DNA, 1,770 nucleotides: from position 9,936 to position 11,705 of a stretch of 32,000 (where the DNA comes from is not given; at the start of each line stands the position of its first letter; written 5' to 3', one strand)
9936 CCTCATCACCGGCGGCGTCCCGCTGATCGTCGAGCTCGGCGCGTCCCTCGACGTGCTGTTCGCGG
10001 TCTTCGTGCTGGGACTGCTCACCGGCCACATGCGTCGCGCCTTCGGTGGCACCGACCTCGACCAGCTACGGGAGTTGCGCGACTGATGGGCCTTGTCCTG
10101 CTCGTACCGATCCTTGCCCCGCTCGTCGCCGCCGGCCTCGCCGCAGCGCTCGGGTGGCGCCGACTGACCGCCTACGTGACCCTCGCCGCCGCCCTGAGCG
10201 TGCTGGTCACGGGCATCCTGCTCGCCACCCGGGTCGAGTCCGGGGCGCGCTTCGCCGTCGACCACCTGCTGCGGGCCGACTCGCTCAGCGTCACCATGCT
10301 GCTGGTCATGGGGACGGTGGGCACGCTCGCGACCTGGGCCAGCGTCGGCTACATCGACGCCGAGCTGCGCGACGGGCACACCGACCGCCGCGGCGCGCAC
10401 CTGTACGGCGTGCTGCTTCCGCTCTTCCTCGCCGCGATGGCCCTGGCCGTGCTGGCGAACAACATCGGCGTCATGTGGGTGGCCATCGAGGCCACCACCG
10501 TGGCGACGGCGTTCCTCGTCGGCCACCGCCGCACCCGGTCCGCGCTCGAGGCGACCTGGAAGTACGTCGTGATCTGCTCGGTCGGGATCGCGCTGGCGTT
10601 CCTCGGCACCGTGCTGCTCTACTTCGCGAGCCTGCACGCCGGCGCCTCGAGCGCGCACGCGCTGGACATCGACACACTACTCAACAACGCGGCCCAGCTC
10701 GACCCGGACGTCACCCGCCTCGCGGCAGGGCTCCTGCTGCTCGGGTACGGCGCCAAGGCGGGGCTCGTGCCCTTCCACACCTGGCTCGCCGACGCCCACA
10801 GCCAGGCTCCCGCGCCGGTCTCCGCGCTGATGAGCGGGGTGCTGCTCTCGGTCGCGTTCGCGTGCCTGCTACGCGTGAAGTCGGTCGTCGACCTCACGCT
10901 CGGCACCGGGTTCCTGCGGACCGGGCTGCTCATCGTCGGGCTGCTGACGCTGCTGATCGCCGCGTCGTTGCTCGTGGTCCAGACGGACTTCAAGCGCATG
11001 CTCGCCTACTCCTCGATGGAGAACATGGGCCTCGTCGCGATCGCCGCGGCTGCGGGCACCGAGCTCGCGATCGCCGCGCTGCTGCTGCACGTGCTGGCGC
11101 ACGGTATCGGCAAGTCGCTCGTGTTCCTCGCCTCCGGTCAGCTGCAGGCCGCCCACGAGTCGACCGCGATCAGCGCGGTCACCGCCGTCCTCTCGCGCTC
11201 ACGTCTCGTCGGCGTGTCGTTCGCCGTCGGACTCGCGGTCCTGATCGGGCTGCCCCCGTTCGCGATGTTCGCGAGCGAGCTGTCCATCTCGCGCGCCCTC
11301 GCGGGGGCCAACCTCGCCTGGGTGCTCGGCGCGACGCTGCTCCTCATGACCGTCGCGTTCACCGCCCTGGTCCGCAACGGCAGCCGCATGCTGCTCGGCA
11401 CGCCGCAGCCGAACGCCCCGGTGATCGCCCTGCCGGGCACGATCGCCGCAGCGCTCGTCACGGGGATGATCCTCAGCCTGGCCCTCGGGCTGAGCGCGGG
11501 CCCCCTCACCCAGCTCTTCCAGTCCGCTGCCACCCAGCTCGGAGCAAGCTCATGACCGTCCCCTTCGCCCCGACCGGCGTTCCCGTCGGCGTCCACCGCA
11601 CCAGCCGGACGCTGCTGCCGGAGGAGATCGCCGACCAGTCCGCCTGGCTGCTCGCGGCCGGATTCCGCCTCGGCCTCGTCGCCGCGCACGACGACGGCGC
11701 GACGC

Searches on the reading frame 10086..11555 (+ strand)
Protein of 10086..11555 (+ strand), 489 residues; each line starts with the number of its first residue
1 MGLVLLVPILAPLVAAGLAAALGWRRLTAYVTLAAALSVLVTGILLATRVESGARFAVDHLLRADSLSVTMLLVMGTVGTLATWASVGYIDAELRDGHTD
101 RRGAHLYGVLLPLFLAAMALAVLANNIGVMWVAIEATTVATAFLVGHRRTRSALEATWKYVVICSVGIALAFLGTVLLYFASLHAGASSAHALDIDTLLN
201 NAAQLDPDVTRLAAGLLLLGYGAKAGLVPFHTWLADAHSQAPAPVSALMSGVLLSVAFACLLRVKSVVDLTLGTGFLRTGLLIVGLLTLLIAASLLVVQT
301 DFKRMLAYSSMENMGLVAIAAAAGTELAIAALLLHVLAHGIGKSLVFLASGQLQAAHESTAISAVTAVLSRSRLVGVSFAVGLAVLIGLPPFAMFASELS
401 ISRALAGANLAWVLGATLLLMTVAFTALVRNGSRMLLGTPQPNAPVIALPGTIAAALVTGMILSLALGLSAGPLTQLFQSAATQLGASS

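Call 10: search_protein_families(library=pfam, proteins=[window:10086-11555:+], max_evalue=0.01)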
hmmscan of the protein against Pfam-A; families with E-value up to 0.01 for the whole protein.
window:10086-11555:+ (489 aa): 2 families
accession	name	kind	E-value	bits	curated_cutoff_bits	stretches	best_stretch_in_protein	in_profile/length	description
PF00361.26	Proton_antipo_M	-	7.6e-46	157.1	21.5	1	124-417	1-287/294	NADH:quinone oxidoreductase/Mrp antiporter, TM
PF00662.26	Proton_antipo_N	-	0.00075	19.8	24.5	1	55-91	6-42/51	NADH-Ubiquinone oxidoreductase (complex I), chain 5 N-terminus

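Call 11: search_protein_families(library=ncbifam, proteins=[window:10086-11555:+], max_evalue=0.01)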
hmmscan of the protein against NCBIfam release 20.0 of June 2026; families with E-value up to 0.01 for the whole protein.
window:10086-11555:+ (489 aa): 71 families (the best 25 are shown)
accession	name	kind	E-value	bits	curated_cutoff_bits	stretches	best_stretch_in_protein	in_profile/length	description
NF005044.0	PRK06458.1-4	equivalog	2.7e-102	343.3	610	1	4-483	10-492/531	hydrogenase 4 subunit F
NF005045.0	PRK06458.1-5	equivalog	3.8e-95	319.7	543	1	8-485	7-482/484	hydrogenase 4 subunit F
NF005043.0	PRK06458.1-3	equivalog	1.9e-83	281.1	533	1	9-485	13-482/483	hydrogenase 4 subunit F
NF005041.0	PRK06458.1-1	equivalog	4.4e-82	276.8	951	1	4-470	10-478/526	hydrogenase 4 subunit F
NF006427.0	PRK08676.1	equivalog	1.8e-66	225.1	511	1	26-485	24-483/486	hydrogenase membrane subunit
NF005042.0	PRK06458.1-2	equivalog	5.1e-66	223.6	437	1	29-468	27-431/439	hydrogenase 4 subunit F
NF005086.0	PRK06521.1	equivalog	2.7e-48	164.9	667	1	26-485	41-506/669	hydrogenase 4 subunit B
TIGR01770.1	NDH_I_N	subfamily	1.6e-42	146.1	332.6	1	29-467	35-464/472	NADH-quinone oxidoreductase subunit NuoN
NF006241.0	PRK08377.1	equivalog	9e-41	140.4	645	1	104-422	107-415/494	NADH dehydrogenase subunit N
NF005097.0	PRK06525.1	equivalog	3.9e-39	134.7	430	1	3-466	3-470/480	hydrogenase 4 subunit D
TIGR01972.1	NDH_I_M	subfamily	4e-39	134.6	263.8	1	46-485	58-482/486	NADH-quinone oxidoreductase subunit M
NF006418.0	PRK08667.1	equivalog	1.4e-38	132.8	794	1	32-423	38-427/644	hydrogenase membrane subunit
TIGR01974.1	NDH_I_L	subfamily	8e-37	127.4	407.5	1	54-428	70-430/630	NADH-quinone oxidoreductase subunit L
NF005141.0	PRK06590.1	equivalog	1.3e-35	123.5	556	1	9-470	9-467/615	NADH-quinone oxidoreductase subunit L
NF004441.0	PRK05777.1-4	equivalog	1.7e-33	116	477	1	111-483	151-521/524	NADH-quinone oxidoreductase subunit NuoN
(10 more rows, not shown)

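Call 47: search_solved_structures(query=window:10086-11555:+, max_evalue=1e-10, show_alignments=3)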
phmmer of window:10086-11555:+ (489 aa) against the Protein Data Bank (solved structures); distinct sequences matched with E-value up to 1e-10: 60.
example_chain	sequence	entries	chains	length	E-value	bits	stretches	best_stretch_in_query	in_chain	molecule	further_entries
6u8y_H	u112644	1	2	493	2.1e-28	102.9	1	107-430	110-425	NADH dehydrogenase subunit N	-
6cfw_H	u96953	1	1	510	9.9e-27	97.4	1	53-451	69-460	Monovalent cation/H+ antiporter subunit D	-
8e9g_N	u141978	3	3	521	1.2e-25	93.9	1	114-484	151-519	NADH-quinone oxidoreductase subunit N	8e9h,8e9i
8e9g_L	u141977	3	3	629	8.9e-25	91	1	56-430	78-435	NADH-quinone oxidoreductase, L subunit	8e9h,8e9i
8qby_L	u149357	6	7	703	2.5e-21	79.6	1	10-419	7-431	NADH dehydrogenase subunit L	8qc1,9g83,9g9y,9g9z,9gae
7p61_M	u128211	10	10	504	1.2e-20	77.5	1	55-401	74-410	NADH dehydrogenase I subunit M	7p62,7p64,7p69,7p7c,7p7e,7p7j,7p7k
3rko_M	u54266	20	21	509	1.2e-20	77.4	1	55-401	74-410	NADH-QUINONE OXIDOREDUCTASE SUBUNIT M | NADH dehydrogenase I subunit M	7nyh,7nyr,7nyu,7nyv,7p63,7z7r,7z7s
6u8y_X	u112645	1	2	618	1.9e-20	76.7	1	113-480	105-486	NADH dehydrogenase subunit M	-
7z7r_L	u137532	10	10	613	1e-19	74.3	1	56-427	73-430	NADH dehydrogenase subunit L | NADH-quinone oxidoreductase subunit L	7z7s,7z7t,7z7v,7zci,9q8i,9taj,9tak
3rko_L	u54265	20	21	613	1e-19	74.3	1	56-427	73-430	NADH-QUINONE OXIDOREDUCTASE SUBUNIT L | Proton-translocating NADH-quinone oxidoreductase, chain L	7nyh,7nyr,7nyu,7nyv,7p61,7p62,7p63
7eu3_F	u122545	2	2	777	1.5e-19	73.8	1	62-398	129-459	NAD(P)H-quinone oxidoreductase subunit F | NADH-plastoquinone oxidoreductase subunit 5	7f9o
6hum_F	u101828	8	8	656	3.3e-19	72.7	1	64-415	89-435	NADH dehydrogenase subunit 5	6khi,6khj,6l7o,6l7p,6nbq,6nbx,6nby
8e73_2M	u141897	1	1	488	4.3e-19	72.3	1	30-441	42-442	Nad2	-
6hum_D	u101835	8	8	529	2.1e-18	70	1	141-409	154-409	NAD(P)H-quinone oxidoreductase chain 4 1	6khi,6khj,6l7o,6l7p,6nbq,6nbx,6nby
7wff_F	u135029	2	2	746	3.1e-18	69.4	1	75-401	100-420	NAD(P)H-quinone oxidoreductase subunit 5, chloroplastic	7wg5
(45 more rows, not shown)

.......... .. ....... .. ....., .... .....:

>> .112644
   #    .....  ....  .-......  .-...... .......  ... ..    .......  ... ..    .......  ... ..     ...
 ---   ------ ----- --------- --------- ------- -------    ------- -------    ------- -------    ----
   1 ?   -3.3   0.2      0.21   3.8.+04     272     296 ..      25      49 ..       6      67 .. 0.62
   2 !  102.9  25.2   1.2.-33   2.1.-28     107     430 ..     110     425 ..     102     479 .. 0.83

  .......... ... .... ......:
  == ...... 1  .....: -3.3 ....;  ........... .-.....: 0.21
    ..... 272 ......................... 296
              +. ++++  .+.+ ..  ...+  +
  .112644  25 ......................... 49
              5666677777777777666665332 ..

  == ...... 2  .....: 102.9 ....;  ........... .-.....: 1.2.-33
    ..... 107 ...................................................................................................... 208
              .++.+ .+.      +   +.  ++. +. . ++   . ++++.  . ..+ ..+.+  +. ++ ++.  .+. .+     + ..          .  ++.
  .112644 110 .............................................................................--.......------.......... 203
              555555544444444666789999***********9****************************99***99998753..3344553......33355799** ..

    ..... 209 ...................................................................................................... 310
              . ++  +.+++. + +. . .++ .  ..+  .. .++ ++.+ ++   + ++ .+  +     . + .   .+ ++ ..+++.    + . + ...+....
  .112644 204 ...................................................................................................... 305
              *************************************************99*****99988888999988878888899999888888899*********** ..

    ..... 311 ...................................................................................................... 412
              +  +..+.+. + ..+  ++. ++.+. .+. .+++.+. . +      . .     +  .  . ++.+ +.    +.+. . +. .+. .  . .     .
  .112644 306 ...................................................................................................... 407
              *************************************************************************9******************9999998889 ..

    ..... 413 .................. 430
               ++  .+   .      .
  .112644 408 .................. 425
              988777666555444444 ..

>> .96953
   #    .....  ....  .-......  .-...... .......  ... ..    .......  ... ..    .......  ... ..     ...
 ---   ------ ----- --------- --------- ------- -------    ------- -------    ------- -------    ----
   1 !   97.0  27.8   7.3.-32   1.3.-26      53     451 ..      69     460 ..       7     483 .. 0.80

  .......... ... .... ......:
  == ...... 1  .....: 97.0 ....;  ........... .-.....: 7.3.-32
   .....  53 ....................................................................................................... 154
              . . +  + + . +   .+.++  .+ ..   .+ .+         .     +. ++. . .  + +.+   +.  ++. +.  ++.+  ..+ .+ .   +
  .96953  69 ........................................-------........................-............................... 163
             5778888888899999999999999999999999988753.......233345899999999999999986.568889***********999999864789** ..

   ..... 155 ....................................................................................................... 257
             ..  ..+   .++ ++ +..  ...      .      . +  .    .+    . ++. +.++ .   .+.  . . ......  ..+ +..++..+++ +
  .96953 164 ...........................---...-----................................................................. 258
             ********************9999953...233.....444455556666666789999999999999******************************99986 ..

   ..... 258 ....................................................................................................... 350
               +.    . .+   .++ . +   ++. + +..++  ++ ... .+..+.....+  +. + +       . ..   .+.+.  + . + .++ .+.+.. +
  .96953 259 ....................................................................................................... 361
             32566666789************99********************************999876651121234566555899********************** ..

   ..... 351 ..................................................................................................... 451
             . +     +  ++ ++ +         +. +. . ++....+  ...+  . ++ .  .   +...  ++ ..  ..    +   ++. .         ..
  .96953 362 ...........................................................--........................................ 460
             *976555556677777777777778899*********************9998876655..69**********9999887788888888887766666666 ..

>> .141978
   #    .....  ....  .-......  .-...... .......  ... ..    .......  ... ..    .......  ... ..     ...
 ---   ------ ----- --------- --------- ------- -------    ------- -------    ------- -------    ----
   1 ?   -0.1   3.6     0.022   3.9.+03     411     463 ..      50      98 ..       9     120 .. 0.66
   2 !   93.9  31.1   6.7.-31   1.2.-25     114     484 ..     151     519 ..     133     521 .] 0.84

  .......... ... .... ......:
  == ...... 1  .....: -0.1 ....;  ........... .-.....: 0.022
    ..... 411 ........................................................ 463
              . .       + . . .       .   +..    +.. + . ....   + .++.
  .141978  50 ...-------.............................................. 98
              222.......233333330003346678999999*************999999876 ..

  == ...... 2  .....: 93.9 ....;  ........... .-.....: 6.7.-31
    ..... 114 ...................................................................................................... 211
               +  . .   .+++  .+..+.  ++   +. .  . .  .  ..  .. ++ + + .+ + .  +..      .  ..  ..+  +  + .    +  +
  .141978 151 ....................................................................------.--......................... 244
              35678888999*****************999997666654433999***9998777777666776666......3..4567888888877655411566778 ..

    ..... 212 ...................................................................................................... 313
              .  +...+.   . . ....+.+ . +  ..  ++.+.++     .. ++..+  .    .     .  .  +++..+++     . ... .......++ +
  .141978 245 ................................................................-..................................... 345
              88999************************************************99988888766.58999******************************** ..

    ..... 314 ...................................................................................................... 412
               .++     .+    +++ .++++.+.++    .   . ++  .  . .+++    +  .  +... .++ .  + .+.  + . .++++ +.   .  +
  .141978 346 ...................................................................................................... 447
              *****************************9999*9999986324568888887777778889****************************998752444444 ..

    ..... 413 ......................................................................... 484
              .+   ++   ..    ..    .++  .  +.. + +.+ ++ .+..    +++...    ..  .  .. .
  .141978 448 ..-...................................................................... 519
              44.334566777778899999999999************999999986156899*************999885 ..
